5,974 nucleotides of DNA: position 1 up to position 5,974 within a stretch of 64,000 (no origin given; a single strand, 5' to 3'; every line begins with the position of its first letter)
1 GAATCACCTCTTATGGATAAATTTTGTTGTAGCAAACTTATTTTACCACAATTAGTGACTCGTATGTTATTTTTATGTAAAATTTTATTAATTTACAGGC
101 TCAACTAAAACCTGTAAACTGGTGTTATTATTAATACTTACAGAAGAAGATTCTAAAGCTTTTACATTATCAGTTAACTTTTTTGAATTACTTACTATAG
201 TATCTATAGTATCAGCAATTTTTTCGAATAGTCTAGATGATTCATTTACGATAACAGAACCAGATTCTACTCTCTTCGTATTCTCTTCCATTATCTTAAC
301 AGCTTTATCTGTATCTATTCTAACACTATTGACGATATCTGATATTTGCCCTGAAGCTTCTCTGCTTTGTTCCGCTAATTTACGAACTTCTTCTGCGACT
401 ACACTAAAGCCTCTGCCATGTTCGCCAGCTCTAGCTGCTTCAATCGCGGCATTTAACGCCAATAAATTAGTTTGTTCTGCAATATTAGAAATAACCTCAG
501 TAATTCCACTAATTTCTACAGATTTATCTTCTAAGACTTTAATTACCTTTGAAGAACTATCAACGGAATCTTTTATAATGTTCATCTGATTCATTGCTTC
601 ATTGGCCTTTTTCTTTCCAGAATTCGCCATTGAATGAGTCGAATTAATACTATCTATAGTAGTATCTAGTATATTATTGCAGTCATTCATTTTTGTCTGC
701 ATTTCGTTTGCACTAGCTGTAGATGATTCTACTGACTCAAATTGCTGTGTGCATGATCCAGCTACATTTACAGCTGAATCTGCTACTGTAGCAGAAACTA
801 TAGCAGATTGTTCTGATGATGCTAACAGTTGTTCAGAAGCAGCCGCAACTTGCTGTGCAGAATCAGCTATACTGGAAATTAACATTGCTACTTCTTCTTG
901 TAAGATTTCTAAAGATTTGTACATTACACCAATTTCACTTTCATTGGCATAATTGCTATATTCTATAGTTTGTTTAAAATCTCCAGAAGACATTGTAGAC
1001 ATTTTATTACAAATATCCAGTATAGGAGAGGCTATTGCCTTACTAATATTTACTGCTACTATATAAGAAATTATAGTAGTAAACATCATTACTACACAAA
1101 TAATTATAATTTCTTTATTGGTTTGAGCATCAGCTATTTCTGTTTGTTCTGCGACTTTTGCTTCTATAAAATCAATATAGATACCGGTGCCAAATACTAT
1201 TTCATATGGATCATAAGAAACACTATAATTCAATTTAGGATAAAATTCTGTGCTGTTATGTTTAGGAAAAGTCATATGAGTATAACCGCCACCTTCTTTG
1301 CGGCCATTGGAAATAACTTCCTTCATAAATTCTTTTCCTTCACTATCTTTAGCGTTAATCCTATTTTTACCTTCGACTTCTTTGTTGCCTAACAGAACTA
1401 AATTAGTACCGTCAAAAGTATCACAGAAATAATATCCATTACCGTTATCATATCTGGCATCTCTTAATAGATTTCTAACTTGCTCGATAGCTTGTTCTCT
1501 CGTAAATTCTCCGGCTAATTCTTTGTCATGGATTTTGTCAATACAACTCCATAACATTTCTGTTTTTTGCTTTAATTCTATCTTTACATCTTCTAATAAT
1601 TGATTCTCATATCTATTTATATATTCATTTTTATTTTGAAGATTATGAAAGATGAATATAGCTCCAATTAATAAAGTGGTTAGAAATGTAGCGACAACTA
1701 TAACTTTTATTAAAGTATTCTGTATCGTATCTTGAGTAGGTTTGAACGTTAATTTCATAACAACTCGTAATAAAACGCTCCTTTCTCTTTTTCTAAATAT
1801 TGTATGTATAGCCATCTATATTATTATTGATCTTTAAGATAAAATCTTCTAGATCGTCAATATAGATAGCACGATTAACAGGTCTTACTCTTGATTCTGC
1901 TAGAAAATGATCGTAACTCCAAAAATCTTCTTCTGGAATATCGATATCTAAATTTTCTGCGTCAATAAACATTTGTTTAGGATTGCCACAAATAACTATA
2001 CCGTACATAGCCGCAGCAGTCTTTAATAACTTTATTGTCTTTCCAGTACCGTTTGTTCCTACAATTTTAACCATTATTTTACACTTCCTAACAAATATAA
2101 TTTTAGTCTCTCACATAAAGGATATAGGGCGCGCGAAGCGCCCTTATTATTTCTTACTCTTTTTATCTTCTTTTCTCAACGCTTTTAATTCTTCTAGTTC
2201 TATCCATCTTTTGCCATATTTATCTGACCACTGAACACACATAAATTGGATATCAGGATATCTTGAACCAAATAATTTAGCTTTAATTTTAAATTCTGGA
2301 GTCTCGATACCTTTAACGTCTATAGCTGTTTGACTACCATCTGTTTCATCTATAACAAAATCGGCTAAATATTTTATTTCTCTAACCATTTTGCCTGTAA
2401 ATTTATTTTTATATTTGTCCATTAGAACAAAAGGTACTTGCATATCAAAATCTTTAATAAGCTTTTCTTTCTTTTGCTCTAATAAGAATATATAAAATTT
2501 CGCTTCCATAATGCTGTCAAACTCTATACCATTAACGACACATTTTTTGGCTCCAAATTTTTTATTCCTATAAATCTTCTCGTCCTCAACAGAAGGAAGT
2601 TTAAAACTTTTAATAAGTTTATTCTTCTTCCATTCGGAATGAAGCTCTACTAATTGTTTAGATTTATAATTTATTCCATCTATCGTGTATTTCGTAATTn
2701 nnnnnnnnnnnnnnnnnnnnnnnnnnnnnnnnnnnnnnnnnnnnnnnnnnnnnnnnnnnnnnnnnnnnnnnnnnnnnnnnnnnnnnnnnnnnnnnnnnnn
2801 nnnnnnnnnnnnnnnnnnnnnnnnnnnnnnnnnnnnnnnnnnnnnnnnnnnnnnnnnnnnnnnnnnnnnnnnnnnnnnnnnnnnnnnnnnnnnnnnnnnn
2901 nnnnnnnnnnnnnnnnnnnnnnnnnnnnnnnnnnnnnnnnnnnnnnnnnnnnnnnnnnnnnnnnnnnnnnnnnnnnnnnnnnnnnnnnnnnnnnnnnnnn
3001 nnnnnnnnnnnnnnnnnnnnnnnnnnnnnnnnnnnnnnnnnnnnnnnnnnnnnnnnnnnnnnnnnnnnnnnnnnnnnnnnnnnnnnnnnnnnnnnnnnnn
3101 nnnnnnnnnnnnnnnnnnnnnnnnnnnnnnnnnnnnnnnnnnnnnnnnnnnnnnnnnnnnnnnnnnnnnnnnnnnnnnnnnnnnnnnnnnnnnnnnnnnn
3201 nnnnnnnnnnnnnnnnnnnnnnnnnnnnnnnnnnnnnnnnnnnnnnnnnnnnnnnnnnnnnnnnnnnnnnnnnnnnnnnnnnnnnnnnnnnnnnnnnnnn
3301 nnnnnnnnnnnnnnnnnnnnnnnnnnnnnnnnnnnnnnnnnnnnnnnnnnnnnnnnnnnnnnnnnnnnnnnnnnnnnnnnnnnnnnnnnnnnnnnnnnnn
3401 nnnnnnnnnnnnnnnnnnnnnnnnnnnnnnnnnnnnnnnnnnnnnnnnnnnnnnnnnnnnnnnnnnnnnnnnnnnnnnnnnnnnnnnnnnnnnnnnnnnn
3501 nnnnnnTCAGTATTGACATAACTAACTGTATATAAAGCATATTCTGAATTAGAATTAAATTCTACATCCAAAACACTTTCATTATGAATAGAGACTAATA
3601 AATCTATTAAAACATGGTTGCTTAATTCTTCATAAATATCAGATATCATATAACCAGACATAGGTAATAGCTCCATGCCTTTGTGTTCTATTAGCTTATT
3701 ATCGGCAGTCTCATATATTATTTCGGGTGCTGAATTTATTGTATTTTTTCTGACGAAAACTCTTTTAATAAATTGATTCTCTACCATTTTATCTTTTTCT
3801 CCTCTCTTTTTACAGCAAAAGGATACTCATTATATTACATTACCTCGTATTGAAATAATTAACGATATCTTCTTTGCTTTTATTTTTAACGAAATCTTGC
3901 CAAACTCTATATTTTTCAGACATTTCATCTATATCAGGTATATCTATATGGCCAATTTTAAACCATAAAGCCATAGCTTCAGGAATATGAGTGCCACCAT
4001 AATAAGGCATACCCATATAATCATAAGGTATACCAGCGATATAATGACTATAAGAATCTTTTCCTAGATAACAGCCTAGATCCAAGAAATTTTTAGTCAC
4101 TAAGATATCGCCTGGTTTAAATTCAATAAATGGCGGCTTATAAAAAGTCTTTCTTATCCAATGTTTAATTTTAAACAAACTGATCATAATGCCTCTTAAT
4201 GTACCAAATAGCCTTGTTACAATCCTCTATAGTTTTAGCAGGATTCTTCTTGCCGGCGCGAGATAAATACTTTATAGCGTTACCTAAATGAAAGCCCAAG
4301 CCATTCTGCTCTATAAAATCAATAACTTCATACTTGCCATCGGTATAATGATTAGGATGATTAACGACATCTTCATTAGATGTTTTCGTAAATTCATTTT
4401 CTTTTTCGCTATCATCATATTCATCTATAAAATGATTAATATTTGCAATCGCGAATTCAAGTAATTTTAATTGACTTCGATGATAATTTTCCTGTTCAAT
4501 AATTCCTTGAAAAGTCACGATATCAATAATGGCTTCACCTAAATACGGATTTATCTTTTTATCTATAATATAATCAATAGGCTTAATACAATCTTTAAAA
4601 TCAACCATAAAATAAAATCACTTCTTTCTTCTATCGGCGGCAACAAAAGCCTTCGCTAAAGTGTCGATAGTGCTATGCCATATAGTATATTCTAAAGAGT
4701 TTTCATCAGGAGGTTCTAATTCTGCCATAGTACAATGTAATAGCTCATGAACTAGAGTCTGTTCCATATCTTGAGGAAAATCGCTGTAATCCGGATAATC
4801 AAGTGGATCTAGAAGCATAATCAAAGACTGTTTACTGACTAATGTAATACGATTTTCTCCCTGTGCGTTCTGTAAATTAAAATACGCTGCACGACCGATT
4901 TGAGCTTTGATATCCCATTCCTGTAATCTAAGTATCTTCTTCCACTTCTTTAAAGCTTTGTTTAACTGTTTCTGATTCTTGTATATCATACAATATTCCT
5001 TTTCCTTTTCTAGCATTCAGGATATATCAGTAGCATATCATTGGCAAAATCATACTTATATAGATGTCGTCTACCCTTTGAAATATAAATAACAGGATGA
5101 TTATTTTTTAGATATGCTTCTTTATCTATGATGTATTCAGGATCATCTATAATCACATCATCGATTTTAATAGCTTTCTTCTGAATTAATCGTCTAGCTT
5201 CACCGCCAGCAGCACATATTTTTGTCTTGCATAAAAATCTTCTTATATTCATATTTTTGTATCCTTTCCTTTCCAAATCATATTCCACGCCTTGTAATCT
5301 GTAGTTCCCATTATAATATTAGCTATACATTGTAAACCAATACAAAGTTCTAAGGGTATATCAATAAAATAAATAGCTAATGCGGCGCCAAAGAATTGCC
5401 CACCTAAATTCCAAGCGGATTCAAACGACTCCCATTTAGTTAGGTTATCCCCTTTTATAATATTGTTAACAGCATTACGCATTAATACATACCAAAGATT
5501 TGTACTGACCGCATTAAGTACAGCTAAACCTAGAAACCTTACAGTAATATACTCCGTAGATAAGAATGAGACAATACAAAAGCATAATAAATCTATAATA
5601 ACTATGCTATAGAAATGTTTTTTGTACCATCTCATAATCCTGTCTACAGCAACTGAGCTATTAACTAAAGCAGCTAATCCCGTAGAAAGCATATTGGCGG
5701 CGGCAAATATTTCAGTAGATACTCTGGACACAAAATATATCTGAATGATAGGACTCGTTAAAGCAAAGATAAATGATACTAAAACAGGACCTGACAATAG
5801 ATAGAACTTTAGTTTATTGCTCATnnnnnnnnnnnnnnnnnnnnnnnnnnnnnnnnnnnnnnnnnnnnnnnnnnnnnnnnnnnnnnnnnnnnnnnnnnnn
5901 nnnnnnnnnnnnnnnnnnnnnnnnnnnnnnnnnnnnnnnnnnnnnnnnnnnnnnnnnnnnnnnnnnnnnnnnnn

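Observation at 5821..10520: Pnkp-like kinase-phosphatase-ligase plus a pol-beta-type nucleotidyltransferase: candidate RNA repair module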

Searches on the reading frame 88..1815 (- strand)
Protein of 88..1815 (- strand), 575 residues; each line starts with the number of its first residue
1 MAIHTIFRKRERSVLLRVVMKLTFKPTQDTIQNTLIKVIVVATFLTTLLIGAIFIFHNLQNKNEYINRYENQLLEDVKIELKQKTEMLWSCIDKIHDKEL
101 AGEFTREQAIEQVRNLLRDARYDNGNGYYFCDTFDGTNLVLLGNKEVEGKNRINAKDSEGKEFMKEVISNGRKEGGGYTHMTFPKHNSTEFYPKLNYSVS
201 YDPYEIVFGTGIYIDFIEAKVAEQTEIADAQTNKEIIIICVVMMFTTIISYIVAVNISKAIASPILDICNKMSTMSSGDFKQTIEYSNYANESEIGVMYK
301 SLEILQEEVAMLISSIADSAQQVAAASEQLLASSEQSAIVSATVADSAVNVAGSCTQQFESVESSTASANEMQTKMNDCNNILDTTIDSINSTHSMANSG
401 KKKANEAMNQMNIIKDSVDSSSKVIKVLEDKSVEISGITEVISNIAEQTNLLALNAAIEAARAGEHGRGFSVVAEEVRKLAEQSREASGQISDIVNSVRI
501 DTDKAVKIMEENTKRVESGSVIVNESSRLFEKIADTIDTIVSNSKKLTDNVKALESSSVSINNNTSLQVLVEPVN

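Call 36: search_protein_families(library=pfam, alignment_id=A2, max_evalue=0.001)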
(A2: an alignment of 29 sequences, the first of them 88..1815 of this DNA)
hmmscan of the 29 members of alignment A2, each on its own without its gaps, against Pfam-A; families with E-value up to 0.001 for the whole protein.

A. member 1, window:88-1815:- (575 aa): 3 families
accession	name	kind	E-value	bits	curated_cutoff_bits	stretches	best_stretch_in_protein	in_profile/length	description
PF00015.26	MCPsignal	-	1.1e-40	139.7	34.6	1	391-565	5-165/172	Methyl-accepting chemotaxis protein (MCP) signalling domain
PF08269.17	dCache_2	-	4.6e-34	118.4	26.5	1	59-223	28-192/298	Cache domain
PF17200.10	sCache_2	-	5.9e-34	117.7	25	1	79-224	7-152/155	Single Cache domain 2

B. families by the number of members that match (of 29 scanned): 32 families (the first 25 are shown)
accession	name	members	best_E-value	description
PF13597.11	NRDD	3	2.9e-73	Anaerobic ribonucleoside-triphosphate reductase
PF03477.21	ATP-cone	2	2.9e-16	ATP cone domain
PF00176.29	SNF2-rel_dom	2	2.3e-12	SNF2-related domain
PF14528.11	LAGLIDADG_3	2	3.7e-09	LAGLIDADG-like domain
PF13361.12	UvrD_C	1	4.3e-67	UvrD-like helicase C-terminal domain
PF00580.27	UvrD-helicase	1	2.3e-48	UvrD/REP helicase N-terminal domain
PF00015.26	MCPsignal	1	1.1e-40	Methyl-accepting chemotaxis protein (MCP) signalling domain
PF08269.17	dCache_2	1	4.6e-34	Cache domain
PF17200.10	sCache_2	1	5.9e-34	Single Cache domain 2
PF01145.31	Band_7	1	7.3e-32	SPFH domain / Band 7 family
PF00216.26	Bac_DNA_binding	1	2e-30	Bacterial DNA-binding protein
PF06356.17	DUF1064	1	1.3e-27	Protein of unknown function (DUF1064)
PF11753.13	DUF3310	1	1.3e-18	Protein of unknwon function (DUF3310)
PF07352.17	Phage_Mu_Gam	1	5e-15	Bacteriophage Mu Gam like protein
PF00271.37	Helicase_C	1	6.7e-15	Helicase conserved C-terminal domain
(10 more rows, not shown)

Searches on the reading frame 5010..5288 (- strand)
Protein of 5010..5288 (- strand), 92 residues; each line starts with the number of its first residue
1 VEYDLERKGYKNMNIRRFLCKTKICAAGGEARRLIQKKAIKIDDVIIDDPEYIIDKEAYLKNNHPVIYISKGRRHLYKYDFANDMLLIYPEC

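Call 3: search_protein_families(library=pfam, proteins=[window:5010-5288:-], max_evalue=0.01)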
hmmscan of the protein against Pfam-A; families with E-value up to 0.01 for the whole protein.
window:5010-5288:- (92 aa): 2 families
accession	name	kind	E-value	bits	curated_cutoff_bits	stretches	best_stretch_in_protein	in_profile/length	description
PF22421.1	SYY_C-terminal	-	3.5e-07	30.4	27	1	11-74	17-78/83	Tyrosine--tRNA ligase SYY-like C-terminal domain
PF01479.30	S4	-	4.6e-05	23.5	22.8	1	29-56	17-44/48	S4 domain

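Call 4: search_protein_families(library=phrogs, proteins=[window:5010-5288:-], max_evalue=0.001)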
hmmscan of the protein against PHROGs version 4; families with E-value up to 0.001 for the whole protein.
window:5010-5288:- (92 aa): 0 families

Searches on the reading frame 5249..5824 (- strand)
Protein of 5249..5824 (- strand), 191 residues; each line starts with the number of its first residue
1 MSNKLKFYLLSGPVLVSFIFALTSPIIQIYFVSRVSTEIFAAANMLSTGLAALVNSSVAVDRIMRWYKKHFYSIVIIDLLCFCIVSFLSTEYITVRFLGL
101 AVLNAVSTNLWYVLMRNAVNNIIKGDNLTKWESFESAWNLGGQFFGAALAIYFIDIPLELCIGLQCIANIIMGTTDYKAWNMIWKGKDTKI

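Call 3: search_protein_families(library=pfam, proteins=[window:5249-5824:-], max_evalue=0.01)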
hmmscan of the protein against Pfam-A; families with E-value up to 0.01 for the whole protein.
window:5249-5824:- (191 aa): 0 families

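Call 4: search_protein_families(library=phrogs, proteins=[window:5249-5824:-], max_evalue=0.001)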
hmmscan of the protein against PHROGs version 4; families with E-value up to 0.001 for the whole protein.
window:5249-5824:- (191 aa): 0 families

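Call 21: search_protein_families(library=ncbifam, proteins=[window:5249-5824:-], max_evalue=0.01)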
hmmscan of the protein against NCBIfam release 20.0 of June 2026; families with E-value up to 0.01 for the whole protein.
window:5249-5824:- (191 aa): 0 families
